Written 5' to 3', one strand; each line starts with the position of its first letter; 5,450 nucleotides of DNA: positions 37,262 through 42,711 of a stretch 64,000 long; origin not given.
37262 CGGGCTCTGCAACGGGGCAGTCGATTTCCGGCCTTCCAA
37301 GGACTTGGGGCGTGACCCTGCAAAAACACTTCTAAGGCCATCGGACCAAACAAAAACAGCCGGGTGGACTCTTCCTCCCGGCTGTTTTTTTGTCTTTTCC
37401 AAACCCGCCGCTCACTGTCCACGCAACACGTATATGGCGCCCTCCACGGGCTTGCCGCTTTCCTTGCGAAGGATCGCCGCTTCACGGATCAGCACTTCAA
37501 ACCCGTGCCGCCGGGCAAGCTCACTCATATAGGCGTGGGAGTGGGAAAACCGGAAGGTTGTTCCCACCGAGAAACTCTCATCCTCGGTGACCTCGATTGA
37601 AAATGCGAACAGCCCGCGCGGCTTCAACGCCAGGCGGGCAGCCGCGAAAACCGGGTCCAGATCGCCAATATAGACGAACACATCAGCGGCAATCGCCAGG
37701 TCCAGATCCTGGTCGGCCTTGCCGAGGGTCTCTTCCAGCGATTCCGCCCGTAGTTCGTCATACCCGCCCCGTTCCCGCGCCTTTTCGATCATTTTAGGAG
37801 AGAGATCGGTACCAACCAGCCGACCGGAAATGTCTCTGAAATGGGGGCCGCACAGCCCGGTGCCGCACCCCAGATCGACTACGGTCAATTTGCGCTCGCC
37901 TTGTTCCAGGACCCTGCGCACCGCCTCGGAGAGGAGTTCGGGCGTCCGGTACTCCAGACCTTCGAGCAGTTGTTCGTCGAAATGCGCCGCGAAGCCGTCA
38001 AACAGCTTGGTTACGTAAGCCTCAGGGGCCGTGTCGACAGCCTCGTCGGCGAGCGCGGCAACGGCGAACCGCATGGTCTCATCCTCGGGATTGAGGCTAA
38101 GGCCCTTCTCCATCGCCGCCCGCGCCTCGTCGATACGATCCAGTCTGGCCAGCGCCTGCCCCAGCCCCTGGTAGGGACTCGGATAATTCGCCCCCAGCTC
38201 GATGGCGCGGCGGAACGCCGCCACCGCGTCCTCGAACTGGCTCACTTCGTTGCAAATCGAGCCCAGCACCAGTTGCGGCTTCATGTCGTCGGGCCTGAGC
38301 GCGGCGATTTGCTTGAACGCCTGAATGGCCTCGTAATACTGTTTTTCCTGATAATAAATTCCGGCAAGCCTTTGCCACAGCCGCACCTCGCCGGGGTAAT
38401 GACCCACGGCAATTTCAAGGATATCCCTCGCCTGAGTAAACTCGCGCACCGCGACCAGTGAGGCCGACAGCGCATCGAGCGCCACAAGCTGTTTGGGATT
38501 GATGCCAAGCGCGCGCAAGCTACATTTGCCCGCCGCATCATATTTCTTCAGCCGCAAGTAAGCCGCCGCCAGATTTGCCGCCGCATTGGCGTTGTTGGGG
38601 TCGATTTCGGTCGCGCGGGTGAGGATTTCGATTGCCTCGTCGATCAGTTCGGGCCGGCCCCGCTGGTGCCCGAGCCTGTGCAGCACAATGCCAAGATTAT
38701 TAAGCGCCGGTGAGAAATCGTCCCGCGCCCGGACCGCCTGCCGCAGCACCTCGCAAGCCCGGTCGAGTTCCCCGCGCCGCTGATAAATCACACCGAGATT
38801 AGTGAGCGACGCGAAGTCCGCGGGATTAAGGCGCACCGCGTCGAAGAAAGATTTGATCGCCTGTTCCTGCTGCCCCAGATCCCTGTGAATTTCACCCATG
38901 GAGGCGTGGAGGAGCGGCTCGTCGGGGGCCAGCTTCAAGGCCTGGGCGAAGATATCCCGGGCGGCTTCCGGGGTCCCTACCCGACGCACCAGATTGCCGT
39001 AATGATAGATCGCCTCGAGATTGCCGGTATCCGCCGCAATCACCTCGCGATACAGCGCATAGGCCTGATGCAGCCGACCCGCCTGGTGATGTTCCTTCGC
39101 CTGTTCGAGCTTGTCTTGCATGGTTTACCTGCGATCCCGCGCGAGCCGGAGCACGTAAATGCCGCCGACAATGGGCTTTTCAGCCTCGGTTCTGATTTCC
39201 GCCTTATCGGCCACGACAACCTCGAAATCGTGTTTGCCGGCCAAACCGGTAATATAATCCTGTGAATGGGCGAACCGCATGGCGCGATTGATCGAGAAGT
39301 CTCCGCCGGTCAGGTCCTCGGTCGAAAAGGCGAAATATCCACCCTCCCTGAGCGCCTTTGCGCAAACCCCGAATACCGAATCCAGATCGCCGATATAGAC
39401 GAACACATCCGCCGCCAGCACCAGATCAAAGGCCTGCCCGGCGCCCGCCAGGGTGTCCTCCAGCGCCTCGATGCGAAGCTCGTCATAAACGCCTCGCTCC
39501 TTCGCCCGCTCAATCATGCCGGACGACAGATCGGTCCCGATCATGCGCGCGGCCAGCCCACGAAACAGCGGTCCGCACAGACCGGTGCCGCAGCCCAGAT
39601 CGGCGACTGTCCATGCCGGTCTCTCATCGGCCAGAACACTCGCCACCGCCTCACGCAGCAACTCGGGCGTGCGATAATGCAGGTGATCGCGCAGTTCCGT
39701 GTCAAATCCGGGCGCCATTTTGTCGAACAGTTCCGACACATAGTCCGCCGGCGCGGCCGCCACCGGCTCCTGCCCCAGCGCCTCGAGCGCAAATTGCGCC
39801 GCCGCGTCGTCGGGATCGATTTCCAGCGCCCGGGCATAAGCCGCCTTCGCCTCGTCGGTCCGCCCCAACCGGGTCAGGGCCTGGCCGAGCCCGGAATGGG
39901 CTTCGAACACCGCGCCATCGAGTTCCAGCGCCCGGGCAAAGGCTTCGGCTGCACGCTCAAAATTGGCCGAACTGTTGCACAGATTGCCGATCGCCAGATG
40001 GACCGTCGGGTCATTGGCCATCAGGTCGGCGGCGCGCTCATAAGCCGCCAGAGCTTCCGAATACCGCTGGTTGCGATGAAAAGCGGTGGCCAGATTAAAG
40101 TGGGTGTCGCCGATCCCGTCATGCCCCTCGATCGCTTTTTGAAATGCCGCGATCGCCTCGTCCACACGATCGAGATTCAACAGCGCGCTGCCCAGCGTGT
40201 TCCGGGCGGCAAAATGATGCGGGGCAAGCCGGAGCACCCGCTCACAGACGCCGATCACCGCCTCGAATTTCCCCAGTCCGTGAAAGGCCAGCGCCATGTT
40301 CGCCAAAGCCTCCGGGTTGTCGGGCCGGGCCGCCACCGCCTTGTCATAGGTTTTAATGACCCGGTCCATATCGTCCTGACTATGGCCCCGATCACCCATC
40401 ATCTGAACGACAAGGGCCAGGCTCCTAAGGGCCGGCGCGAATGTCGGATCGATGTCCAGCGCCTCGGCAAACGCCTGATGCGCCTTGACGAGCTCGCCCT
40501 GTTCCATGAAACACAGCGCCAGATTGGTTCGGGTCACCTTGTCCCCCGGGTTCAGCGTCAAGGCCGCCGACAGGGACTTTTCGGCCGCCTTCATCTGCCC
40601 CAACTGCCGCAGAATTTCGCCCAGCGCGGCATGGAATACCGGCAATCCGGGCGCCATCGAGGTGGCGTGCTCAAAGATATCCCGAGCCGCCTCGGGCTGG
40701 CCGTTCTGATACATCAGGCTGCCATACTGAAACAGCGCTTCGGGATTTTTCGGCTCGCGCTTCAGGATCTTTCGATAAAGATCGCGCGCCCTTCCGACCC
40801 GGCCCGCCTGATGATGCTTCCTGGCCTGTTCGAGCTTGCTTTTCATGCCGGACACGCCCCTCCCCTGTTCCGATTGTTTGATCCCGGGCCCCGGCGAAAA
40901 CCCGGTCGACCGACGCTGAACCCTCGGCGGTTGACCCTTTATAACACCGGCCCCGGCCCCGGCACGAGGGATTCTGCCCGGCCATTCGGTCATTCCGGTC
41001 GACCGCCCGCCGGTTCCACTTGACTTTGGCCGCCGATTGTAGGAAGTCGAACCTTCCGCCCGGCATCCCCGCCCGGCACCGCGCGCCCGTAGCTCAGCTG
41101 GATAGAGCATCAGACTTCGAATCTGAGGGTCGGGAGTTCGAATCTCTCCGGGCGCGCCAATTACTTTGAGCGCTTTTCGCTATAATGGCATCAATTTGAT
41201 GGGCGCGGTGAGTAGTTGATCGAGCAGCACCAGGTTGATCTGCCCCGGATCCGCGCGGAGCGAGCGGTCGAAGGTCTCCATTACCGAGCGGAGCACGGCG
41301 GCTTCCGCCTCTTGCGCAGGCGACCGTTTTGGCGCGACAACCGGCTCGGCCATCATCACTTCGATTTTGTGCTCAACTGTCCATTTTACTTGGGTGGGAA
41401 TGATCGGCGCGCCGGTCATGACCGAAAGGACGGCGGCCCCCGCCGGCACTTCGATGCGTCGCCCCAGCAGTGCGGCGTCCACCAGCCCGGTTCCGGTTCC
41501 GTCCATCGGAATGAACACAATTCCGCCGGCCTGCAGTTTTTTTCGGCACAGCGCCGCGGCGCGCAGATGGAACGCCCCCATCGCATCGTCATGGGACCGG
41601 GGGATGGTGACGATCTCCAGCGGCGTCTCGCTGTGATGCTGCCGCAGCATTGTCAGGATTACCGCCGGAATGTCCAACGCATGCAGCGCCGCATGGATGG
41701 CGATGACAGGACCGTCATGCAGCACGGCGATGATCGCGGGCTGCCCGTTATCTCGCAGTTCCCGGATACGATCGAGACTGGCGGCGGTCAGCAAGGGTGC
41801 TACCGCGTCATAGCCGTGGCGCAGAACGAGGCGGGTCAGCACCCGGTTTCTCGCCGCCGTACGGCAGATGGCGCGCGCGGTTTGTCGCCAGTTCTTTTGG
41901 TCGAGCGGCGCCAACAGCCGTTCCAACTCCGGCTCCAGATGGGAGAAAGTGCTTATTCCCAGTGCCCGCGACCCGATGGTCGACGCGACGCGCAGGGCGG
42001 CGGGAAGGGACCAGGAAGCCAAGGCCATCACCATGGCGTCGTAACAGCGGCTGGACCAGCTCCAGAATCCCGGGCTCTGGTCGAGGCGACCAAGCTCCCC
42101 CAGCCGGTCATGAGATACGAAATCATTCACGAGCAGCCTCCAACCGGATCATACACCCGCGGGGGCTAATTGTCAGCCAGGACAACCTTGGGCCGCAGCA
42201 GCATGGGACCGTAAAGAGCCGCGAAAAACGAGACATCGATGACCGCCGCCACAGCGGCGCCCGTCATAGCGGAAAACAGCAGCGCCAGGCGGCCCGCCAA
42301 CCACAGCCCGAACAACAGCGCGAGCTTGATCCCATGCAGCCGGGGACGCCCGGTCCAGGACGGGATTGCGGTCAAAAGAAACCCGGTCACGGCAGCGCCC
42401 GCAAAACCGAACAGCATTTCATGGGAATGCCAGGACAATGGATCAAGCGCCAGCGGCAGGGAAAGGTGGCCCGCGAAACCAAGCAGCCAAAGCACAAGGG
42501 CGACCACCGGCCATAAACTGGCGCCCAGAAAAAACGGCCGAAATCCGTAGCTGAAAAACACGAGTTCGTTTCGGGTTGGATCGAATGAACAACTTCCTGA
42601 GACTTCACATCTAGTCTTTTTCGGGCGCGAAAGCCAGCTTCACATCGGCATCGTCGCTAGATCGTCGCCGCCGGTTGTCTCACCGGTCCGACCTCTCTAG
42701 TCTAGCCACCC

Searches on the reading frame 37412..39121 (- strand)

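Call 35: search_protein_families(library=pfam, proteins=[window:37412-39121:-], max_evalue=0.001)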
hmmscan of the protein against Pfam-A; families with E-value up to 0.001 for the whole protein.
window:37412-39121:- (569 aa): 28 families (the best 25 are shown)
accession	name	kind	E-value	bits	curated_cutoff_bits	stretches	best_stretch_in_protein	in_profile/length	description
PF13181.12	TPR_8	-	9.8e-36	119.3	25.7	1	317-347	4-34/34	Tetratricopeptide repeat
PF14559.12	TPR_19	-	3.9e-32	110.8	25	4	13-76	3-66/68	Tetratricopeptide repeat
PF13428.12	TPR_14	-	1e-30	103.5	23.5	1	317-356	4-43/44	Tetratricopeptide repeat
PF07719.23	TPR_2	-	2.7e-30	102.4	27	2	317-347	4-34/34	Tetratricopeptide repeat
PF00515.34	TPR_1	-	1.5e-29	101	27.8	1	247-279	2-34/34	Tetratricopeptide repeat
PF13414.12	TPR_11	-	5e-29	100.2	26.8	3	76-117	1-42/42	TPR repeat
PF13431.12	TPR_17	-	1.1e-28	97.5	24.4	2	168-197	3-32/34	Tetratricopeptide repeat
PF13432.12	TPR_16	-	3.5e-22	78.9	32.7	2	221-279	6-64/65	Tetratricopeptide repeat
PF13424.12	TPR_12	-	8.6e-21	74.4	30.1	2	104-174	4-75/77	Tetratricopeptide repeat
PF23914.1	TPR_CcmH_CycH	-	1.5e-18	67.6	42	1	174-279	46-154/158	Cytochrome c-type biogenesis protein H TPR domain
PF12895.13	ANAPC3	-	3.1e-16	59.9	27.2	1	160-236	5-80/82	Anaphase-promoting complex, cyclosome, subunit 3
PF13176.12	TPR_7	-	9.5e-16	56.9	27.9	1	105-135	1-31/36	Tetratricopeptide repeat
PF08242.18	Methyltransf_12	-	9.9e-13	49.1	30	1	415-505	1-98/98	Methyltransferase domain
PF08241.18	Methyltransf_11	-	1.9e-12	48.1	21.2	1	415-507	1-95/95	Methyltransferase domain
PF13371.12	TPR_9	-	3.8e-12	46.5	35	1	292-357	7-72/73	Tetratricopeptide repeat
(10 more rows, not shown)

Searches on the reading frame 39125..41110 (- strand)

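Call 35: search_protein_families(library=pfam, proteins=[window:39125-41110:-], max_evalue=0.001)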
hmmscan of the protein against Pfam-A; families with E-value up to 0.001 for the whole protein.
window:39125-41110:- (661 aa): 34 families (the best 25 are shown)
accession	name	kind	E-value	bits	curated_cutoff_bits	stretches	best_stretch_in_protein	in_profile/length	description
PF00515.34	TPR_1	-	5.8e-48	159.3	27.8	3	403-435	2-34/34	Tetratricopeptide repeat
PF07719.23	TPR_2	-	1.4e-47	156.3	27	3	403-435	2-34/34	Tetratricopeptide repeat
PF13181.12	TPR_8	-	2e-40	133.9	25.7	1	404-435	3-34/34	Tetratricopeptide repeat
PF14559.12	TPR_19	-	1.5e-38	131.4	25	5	101-164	3-66/68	Tetratricopeptide repeat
PF13431.12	TPR_17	-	3.4e-38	127.1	24.4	1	111-143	1-33/34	Tetratricopeptide repeat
PF13414.12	TPR_11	-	5.7e-37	125.6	26.8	3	409-442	1-34/42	TPR repeat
PF13428.12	TPR_14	-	3.2e-35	117.4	23.5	3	403-442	2-41/44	Tetratricopeptide repeat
PF13432.12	TPR_16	-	6.7e-33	113.2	32.7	5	305-366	2-63/65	Tetratricopeptide repeat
PF13424.12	TPR_12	-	2.7e-27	95.2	30.1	3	301-364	4-75/77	Tetratricopeptide repeat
PF13176.12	TPR_7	-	1.3e-24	84.6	27.9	0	337-367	2-31/36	Tetratricopeptide repeat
PF13371.12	TPR_9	-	8.9e-21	74.1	35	2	281-328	10-57/73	Tetratricopeptide repeat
PF12895.13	ANAPC3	-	7.5e-20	71.4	27.2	2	249-326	6-82/82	Anaphase-promoting complex, cyclosome, subunit 3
PF23914.1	TPR_CcmH_CycH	-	7.2e-19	68.6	42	1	201-297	60-152/158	Cytochrome c-type biogenesis protein H TPR domain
PF13174.12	TPR_6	-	4.6e-15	55.6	26.3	0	408-434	6-32/33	Tetratricopeptide repeat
PF08241.18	Methyltransf_11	-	2.7e-13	50.8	21.2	1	504-595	2-95/95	Methyltransferase domain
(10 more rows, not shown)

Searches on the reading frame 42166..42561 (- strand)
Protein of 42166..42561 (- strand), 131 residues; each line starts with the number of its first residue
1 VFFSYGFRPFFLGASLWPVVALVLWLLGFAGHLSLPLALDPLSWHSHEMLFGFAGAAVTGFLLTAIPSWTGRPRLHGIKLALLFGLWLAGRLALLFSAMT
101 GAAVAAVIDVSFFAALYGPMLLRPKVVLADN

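Call 35: search_protein_families(library=pfam, proteins=[window:42166-42561:-], max_evalue=0.001)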
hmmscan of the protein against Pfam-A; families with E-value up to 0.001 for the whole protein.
window:42166-42561:- (131 aa): 1 family
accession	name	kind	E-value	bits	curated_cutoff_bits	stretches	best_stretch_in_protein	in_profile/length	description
PF05940.17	NnrS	-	3.4e-38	132.4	28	1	2-121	2-119/371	NnrS protein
